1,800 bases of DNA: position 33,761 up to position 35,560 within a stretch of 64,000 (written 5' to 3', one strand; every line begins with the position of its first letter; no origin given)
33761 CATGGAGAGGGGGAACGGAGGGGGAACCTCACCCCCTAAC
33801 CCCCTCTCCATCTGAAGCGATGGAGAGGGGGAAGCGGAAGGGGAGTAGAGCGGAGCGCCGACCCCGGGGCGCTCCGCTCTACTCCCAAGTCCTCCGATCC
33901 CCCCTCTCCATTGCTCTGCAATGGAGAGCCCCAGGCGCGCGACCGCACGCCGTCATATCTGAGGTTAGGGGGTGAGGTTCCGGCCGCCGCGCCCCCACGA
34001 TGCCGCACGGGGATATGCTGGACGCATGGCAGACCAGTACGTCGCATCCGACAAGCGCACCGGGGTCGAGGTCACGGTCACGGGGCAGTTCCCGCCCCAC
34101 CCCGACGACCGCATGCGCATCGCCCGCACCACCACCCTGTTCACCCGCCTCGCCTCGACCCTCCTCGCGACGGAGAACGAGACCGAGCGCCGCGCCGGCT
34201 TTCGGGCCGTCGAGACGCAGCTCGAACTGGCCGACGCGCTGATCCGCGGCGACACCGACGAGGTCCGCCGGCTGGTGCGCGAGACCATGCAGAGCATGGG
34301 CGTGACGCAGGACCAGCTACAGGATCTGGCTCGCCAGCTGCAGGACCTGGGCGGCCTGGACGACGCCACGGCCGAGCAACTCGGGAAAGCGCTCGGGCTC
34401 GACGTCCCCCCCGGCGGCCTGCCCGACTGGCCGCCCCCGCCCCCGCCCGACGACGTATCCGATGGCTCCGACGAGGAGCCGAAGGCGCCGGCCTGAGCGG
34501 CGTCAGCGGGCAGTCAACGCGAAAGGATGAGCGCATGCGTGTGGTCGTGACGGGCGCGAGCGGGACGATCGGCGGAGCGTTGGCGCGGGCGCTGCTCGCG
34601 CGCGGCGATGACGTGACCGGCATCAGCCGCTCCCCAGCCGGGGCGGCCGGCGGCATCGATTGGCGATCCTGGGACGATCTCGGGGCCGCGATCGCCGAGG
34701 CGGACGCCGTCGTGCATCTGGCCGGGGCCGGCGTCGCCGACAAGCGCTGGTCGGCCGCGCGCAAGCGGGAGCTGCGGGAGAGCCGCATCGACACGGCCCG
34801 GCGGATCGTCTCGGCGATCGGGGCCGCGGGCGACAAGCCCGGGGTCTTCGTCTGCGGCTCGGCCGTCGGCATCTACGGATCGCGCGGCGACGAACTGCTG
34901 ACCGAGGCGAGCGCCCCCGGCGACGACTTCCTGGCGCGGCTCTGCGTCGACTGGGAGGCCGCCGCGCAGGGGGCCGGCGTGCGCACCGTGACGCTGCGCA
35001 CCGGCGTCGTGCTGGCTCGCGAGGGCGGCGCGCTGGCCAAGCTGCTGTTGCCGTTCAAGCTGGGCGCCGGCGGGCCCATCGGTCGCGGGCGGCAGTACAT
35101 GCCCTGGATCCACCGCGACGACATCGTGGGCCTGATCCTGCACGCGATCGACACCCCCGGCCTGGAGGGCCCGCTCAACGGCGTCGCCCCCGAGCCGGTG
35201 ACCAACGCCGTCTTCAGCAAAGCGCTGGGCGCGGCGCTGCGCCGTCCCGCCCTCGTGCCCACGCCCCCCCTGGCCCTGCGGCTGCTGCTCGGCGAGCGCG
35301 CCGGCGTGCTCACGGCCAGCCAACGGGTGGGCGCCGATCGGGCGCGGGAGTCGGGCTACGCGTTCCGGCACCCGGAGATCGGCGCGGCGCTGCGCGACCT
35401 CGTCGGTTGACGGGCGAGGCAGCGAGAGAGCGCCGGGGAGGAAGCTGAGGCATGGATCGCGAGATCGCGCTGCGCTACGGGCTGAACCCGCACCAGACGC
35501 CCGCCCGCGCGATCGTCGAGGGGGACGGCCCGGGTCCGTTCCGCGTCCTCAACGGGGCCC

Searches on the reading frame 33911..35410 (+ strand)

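Call 13: search_protein_families(library=pfam, proteins=[window:33911-35410:+])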
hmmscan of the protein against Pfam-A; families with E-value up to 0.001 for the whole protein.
window:33911-35410:+ (499 aa): 3 families
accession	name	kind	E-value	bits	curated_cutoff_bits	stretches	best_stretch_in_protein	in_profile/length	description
PF01370.27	Epimerase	-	4.5e-21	75.8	20.9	1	211-415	1-227/240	NAD dependent epimerase/dehydratase family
PF08338.16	DUF1731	-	6.4e-15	55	27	1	452-497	2-47/47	Domain of unknown function (DUF1731)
PF13460.12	NAD_binding_10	-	2.6e-06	27.9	27.2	1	215-325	1-105/184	NAD(P)H-binding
